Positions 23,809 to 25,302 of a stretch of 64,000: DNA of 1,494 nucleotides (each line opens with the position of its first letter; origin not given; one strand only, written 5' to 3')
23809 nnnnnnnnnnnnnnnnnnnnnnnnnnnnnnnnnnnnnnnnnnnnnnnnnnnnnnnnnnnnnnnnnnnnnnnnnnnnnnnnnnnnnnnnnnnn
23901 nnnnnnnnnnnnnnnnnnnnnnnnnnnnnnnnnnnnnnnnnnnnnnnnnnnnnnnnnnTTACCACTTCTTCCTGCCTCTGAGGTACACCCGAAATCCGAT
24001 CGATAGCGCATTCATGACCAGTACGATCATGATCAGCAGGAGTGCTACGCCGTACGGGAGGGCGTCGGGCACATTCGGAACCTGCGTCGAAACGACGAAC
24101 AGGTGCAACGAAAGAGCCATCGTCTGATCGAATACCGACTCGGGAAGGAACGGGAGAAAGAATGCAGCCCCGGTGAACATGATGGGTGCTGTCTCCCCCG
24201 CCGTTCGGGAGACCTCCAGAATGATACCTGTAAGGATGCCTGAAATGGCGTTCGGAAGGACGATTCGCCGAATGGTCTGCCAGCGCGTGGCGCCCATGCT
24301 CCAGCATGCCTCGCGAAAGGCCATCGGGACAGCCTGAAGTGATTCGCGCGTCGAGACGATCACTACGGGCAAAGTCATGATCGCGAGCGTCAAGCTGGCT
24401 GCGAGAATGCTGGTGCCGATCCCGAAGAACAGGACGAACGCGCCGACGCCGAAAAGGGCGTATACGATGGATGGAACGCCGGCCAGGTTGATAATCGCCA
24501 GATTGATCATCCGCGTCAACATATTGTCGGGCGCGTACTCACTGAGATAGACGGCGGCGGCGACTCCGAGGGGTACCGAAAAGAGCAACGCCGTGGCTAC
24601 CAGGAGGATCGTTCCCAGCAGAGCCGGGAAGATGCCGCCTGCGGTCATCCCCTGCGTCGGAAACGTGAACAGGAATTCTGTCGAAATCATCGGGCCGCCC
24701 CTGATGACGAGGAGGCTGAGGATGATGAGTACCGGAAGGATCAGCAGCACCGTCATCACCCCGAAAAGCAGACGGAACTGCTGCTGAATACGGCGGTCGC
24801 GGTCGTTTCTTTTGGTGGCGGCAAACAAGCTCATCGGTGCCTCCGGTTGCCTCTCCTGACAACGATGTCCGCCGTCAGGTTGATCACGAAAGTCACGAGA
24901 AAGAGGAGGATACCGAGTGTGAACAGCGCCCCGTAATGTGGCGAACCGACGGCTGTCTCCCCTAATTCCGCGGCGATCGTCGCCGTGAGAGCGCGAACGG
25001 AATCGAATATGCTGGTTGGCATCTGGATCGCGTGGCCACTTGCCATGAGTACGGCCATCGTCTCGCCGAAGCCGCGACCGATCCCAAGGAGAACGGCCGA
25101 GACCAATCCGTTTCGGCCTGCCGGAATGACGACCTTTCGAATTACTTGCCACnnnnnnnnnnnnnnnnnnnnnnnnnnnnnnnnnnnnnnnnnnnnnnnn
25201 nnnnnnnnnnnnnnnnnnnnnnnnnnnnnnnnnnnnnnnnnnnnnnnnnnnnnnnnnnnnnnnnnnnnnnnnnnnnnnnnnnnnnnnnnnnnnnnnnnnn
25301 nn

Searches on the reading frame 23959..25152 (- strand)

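Call 70: search_protein_families(library=pfam, proteins=[window:23959-25152:-], max_evalue=0.00001)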
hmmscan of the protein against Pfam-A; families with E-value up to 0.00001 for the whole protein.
window:23959-25152:- (397 aa): 1 family
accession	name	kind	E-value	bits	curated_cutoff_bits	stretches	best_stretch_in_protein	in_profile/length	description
PF00528.27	BPD_transp_1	-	2.6e-18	66.8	26.4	1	193-394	2-181/184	Binding-protein-dependent transport system inner membrane component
